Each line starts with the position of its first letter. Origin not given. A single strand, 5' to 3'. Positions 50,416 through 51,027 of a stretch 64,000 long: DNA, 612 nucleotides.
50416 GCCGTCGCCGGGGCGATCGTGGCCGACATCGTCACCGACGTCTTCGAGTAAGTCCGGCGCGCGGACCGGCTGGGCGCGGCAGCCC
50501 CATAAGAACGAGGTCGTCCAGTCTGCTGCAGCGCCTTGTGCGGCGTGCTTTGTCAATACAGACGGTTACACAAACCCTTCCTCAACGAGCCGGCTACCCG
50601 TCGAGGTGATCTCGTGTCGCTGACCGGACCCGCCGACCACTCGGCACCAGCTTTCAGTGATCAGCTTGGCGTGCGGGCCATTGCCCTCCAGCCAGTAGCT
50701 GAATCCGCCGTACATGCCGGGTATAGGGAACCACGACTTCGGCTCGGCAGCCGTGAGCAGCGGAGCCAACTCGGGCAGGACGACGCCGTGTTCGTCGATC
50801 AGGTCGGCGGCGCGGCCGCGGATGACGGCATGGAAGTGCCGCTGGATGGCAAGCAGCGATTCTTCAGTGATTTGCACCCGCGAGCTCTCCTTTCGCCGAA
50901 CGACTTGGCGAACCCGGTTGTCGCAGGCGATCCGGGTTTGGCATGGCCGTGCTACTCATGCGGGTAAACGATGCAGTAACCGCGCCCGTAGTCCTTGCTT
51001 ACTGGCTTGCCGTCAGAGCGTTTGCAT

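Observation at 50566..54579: Operon of a YbjN/TY-Chap-like protein, a calcineurin-like phosphoesterase and an ADP-ribosylglycohydrolase, trailed by two lower-G+C orphan ORFs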

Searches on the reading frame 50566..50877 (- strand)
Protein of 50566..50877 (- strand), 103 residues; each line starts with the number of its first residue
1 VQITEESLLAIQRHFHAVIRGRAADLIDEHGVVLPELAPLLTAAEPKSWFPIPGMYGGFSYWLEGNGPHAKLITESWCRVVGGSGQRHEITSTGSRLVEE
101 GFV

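Call 3: search_protein_families(library=pfam, proteins=[window:50566-50877:-], max_evalue=0.1)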
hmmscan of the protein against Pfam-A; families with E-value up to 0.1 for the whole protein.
window:50566-50877:- (103 aa): 0 families

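Call 4: search_protein_families(library=ncbifam, proteins=[window:50566-50877:-], max_evalue=0.1)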
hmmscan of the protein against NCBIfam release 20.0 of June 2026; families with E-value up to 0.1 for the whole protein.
window:50566-50877:- (103 aa): 0 families

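Call 5: search_protein_families(library=padloc, proteins=[window:50566-50877:-], max_evalue=0.1)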
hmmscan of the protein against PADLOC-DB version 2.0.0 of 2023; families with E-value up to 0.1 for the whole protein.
window:50566-50877:- (103 aa): 0 families

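Call 28: find_homologous_proteins(query=window:50569-50877:-, max_evalue=0.01)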
Query seq(103 aa) (103 aa): 337 proteins with E <= 0.01 among 344 candidates; the best 120 are listed.
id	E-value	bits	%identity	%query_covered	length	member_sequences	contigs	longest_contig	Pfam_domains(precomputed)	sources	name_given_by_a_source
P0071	2.5e-63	229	99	100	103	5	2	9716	-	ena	-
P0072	3.8e-51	189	79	99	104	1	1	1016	-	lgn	-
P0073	4.3e-50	186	81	97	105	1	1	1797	-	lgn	-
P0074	1.3e-49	184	80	100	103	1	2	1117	-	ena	-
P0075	1.8e-49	184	77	99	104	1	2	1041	-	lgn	-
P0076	1.9e-49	184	78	99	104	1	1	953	-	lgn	-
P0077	2.0e-49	184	77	99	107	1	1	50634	-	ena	-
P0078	9.1e-49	182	77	99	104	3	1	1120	-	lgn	-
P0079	1.3e-48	181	76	98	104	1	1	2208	-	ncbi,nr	ncbi:MAG: hypothetical protein JO161_08760 [Planctomycetaceae bacterium]|nr:hypothetical protein [Pl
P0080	1.6e-48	181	77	99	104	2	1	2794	-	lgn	-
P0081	1.6e-48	181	80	99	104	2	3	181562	-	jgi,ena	jgi:hypothetical protein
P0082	1.9e-48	181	78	99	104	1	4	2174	-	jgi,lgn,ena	jgi:hypothetical protein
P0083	2.6e-48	180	78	99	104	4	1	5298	-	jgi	jgi:hypothetical protein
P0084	2.7e-48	180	77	99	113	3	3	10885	-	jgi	jgi:hypothetical protein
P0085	6.5e-48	179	77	99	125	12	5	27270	-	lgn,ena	-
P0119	1.4e-43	165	71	100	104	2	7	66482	-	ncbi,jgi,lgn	jgi:hypothetical protein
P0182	7.9e-37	143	65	99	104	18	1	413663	-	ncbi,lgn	-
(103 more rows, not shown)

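Call 31: find_encoding_contigs(protein=P0081, flank=5000, max_places=2)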
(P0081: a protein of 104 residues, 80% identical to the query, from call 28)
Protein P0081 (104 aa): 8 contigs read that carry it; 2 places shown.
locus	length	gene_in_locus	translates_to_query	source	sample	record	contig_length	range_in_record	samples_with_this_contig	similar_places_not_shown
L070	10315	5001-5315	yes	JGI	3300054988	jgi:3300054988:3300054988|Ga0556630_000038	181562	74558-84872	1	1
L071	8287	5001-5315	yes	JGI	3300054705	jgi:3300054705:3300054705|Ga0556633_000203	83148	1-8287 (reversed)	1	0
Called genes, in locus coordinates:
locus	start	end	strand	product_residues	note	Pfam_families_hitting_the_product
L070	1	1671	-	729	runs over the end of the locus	PF00141:peroxidase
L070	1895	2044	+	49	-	-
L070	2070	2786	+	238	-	-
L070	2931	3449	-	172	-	PF07977:FabA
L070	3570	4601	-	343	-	PF00044:Gp_dh_N, PF02800:Gp_dh_C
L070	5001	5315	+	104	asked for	-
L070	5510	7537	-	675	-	PF01663:Phosphodiest, PF07719:TPR_2 (faint), PF13428:TPR_14 (faint), PF13432:TPR_16 (faint), PF12895:ANAPC3 (weak), PF13424:TPR_12 (faint), PF25062:ARM_TT21_N (faint), PF14559:TPR_19, +6 more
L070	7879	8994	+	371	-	PF04185:Phosphoesterase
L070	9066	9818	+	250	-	PF07589:PEP_exosort_dom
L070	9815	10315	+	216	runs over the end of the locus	PF13469:Sulfotransfer_3 (faint)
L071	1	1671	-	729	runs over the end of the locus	PF00141:peroxidase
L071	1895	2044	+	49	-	-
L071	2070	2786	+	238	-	-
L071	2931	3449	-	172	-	PF07977:FabA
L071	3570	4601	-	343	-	PF00044:Gp_dh_N, PF02800:Gp_dh_C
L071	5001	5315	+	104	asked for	-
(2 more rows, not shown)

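Call 32: find_encoding_contigs(protein=P0182, flank=5000, max_places=2)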
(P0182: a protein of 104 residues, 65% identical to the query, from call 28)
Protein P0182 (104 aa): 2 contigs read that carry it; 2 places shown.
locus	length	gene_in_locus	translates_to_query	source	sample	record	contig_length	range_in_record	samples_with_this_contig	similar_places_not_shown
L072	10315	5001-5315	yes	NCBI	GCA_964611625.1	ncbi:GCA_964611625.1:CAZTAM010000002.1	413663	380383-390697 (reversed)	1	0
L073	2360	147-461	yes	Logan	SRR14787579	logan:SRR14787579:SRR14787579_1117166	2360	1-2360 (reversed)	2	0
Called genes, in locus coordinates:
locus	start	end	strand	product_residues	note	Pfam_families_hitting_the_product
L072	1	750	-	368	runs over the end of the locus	-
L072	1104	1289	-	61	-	-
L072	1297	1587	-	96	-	-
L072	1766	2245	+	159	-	PF13420:Acetyltransf_4 (weak), PF00583:Acetyltransf_1, PF13673:Acetyltransf_10, PF13508:Acetyltransf_7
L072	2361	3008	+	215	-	-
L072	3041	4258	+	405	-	PF12705:PDDEXK_1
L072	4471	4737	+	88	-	PF07927:HicA_toxin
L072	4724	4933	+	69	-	PF21748:UPF0150, PF15919:HicB_lk_antitox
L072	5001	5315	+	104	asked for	-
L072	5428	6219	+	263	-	-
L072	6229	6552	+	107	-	PF04365:BrnT_toxin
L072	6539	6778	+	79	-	PF12441:CopG_antitoxin (weak)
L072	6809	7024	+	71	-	PF10049:DUF2283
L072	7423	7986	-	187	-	-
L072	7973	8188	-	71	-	PF18993:Rv0078B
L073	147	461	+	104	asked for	-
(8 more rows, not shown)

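Call 33: find_encoding_contigs(protein=P0119, flank=5000, max_places=3)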
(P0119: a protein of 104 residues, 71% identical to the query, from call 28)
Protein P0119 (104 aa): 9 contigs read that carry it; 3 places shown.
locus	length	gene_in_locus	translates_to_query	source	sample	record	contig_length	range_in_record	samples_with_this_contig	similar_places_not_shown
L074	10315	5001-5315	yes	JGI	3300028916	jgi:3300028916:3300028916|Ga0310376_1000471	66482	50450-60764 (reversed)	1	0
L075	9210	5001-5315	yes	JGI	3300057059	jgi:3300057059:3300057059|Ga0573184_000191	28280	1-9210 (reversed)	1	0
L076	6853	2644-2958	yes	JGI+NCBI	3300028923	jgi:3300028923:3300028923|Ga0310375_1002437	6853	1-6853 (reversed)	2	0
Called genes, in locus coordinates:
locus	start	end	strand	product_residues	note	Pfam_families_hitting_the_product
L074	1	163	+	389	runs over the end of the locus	PF00091:Tubulin, PF12327:FtsZ_C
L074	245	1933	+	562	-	PF19864:Radical_SAM_N2, PF04055:Radical_SAM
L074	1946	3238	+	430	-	PF07690:MFS_1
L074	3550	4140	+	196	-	PF04893:Yip1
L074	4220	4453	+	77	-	PF10543:ORF6N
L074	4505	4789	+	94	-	-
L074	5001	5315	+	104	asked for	-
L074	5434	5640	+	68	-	-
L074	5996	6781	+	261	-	-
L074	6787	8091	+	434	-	PF12706:Lactamase_B_2, PF07521:RMMBL (weak)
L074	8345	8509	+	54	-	-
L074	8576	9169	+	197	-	PF13746:Fer4_18 (faint), PF17179:Fer4_22 (faint), PF13237:Fer4_10 (weak), PF12838:Fer4_7, PF13183:Fer4_8, PF13187:Fer4_9 (weak), PF13534:Fer4_17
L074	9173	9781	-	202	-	PF13358:DDE_3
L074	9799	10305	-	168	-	PF13384:HTH_23 (weak), PF13551:HTH_29, PF13565:HTH_32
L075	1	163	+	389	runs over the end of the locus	PF00091:Tubulin, PF12327:FtsZ_C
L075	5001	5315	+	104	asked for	-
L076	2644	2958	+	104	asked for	-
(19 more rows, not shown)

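Call 49: predict_structure(alignment_id=A2)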
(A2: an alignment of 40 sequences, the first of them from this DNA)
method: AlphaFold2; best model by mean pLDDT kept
length: 103 residues; sequences in the alignment: 40
mean_pLDDT: 91.5   pTM: 0.85
mean pLDDT of the five models: 91.5, 91.0, 90.6, 90.3, 88.9
residues with pLDDT >= 90: 76; 70-90: 22; 50-70: 5; < 50: 0
segments of 3 or more residues with pLDDT < 50: none
pLDDT, mean of each block of 10 residues (from residue 1): 93 98 94 95 89 92 92 88 83 96 76
secondary structure, 60 per line:
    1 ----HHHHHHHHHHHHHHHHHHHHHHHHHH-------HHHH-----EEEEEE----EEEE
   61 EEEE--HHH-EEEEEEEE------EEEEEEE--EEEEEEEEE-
elements in order: H5-30 H38-41 E47-52 E57-64 E71-78 E85-91 E94-102

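Call 53: fold_search(model_id=the predicted structure, library=pdb)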
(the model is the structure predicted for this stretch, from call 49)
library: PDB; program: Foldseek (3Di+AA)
matches with E <= 10: 99; with E <= 0.001: 0
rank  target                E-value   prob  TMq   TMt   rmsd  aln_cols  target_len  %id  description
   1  8j1g_C                5.6e-01  0.15  0.32  0.14  13.5       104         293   14  Structure of amino acid dehydrogenase in complex with NADPH (released 2023-08-16)
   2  8j1g_A                6.7e-01  0.15  0.33  0.13  13.5       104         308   12  Structure of amino acid dehydrogenase in complex with NADPH (released 2023-08-16)
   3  8j1g_B                1.0e+00  0.12  0.34  0.13  13.8       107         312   12  Structure of amino acid dehydrogenase in complex with NADPH (released 2023-08-16)
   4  8j1c_C                1.6e+00  0.23  0.39  0.14  13.7        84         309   15  Structure of amino acid dehydrogenase in complex with NADP (released 2023-08-16)
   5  4bva_A                1.6e+00  0.11  0.36  0.13  16.1       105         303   11  Crystal structure of the NADPH-T3 form of mouse Mu-crystallin. (released 2014-02-05)
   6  8j1c_A                1.6e+00  0.08  0.31  0.13  13.6       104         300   12  Structure of amino acid dehydrogenase in complex with NADP (released 2023-08-16)
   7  5fgp_A                2.3e+00  0.14  0.34  0.25   9.2        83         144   14  Crystal structure of D. melanogaster Pur-alpha repeat I-II in complex with DNA. (released 2016-01-20)
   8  8cht_D                2.5e+00  0.08  0.27  0.21  10.7        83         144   13  Crystal structure of human PURA (fragment Glu57-Glu212, PUR repeat I and II) (released 2024-02-21)
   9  8j1g_D                2.5e+00  0.07  0.33  0.13  13.5       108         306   12  Structure of amino acid dehydrogenase in complex with NADPH (released 2023-08-16)
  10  5kuy_H                2.6e+00  0.06  0.24  0.27   8.4        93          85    9  Influenza hemagglutinin H3 A/Hong Kong/1/1968 in complex with designed inhibitor protein HSB.2A (released 2017-06-14)
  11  2i99_B                2.9e+00  0.05  0.30  0.12  16.4       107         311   12  Crystal structure of human Mu_crystallin at 2.6 Angstrom (released 2007-02-27)
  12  4bv8_A                3.1e+00  0.06  0.31  0.12  14.4       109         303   14  Crystal structure of the apo form of mouse Mu-crystallin. (released 2014-02-05)
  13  3dm6_A                3.5e+00  0.02  0.19  0.07  14.4        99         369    8  Beta-secretase 1 complexed with statine-based inhibitor (released 2008-12-16)
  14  4bv9_A                3.7e+00  0.08  0.35  0.13  13.4       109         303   11  Crystal structure of the NADPH form of mouse Mu-crystallin. (released 2014-02-05)
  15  6xrw_C                3.7e+00  0.05  0.21  0.23   8.5        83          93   12  Chromosomal ParDE TA system from P. aeruginosa (released 2021-07-28)
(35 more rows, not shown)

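Call 67: find_encoding_contigs(protein=P0077, flank=5000, max_places=2)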
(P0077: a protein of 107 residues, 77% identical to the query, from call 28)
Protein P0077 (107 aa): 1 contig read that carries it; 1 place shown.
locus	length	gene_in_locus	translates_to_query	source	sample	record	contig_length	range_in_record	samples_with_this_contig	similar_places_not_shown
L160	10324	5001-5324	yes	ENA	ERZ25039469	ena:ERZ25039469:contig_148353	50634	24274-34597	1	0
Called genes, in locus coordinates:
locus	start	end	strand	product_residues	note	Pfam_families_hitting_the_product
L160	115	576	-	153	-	PF00571:CBS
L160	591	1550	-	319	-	PF00175:NAD_binding_1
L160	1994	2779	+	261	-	-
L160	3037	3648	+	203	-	PF13532:2OG-FeII_Oxy_2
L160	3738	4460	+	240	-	PF02586:SRAP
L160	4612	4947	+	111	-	PF26783:DUF8255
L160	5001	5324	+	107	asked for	-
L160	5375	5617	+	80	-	-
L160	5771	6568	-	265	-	PF12787:EcsC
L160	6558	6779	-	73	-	-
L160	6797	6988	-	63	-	-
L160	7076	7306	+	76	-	-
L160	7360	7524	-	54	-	-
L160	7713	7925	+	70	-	-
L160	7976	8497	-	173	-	PF07617:DUF1579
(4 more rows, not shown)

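Call 68: find_encoding_contigs(protein=P0085, flank=5000, max_places=3)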
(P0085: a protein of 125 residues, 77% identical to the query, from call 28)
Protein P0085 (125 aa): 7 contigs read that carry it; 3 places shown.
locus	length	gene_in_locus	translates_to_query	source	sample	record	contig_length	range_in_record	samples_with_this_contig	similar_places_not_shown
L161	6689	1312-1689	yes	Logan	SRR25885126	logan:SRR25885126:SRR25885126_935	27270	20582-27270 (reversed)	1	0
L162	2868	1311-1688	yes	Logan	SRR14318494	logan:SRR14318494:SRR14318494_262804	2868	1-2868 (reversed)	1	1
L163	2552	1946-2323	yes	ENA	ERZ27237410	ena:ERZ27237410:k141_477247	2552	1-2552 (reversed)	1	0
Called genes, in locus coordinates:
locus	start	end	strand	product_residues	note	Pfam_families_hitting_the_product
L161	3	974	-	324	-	?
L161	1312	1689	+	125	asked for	-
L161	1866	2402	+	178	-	-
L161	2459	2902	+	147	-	PF13828:DUF4190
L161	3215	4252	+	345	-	PF00532:Peripla_BP_1 (weak), PF13407:Peripla_BP_4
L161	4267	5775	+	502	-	PF00005:ABC_tran, PF09818:ABC_ATPase (faint), PF13304:AAA_21 (faint), PF00005:ABC_tran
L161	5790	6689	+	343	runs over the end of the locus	PF02653:BPD_transp_2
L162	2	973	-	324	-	?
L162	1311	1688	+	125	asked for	-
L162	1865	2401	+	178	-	-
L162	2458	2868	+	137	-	?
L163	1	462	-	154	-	?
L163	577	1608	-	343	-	PF00044:Gp_dh_N, PF02800:Gp_dh_C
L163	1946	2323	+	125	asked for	-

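Call 74: search_protein_families(library=phrogs, proteins=[window:50566-50877:-], max_evalue=0.01)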
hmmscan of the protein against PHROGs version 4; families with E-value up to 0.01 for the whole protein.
window:50566-50877:- (103 aa): 0 families

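Call 77: fold_search(model_id=the predicted structure, library=viral)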
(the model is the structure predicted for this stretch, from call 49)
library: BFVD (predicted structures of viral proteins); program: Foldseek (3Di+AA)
matches with E <= 10: 336; with E <= 0.001: 0
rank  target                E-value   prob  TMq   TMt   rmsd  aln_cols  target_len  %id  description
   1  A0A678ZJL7            3.4e-01  0.12  0.21  0.26  13.4        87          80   16  Uncharacterized protein [Pectobacterium phage Arno162]
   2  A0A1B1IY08            4.6e-01  0.20  0.33  0.37   7.9        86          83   13  Uncharacterized protein [Phage MedPE-SWcel-C56]
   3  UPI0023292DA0         5.2e-01  0.20  0.30  0.15  15.1        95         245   18  (no name look-up for this kind of identifier)
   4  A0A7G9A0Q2            5.2e-01  0.16  0.28  0.31   5.7        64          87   19  (no name in the UniProt tables at hand)
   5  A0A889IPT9            8.4e-01  0.21  0.28  0.29  13.6        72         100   14  (no name in the UniProt tables at hand)
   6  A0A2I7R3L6            8.4e-01  0.12  0.30  0.25  12.0        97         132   13  (no name in the UniProt tables at hand)
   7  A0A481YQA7            8.4e-01  0.09  0.25  0.18  13.0        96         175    5  Uncharacterized protein [Pithovirus LCDPAC02]
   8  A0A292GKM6            1.1e+00  0.13  0.34  0.29  14.5       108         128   10  (no name in the UniProt tables at hand)
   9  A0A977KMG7            1.2e+00  0.14  0.33  0.36  14.5       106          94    9  (no name in the UniProt tables at hand)
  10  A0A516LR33            1.2e+00  0.14  0.36  0.08  13.2        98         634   18  (no name in the UniProt tables at hand)
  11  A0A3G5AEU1            1.3e+00  0.10  0.30  0.32  15.3        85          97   10  Uncharacterized protein [Hyperionvirus sp.]
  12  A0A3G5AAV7            1.3e+00  0.09  0.31  0.13  14.7       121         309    9  MYND-type domain-containing protein [Hyperionvirus sp.]
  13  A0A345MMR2            1.3e+00  0.08  0.27  0.26   9.8        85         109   16  (no name in the UniProt tables at hand)
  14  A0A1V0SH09            1.3e+00  0.15  0.31  0.11   8.6        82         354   12  Uncharacterized protein [Hokovirus HKV1]
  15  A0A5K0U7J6            1.3e+00  0.07  0.25  0.11  13.3        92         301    9  Uncharacterized protein [Yasminevirus sp. GU-2018]
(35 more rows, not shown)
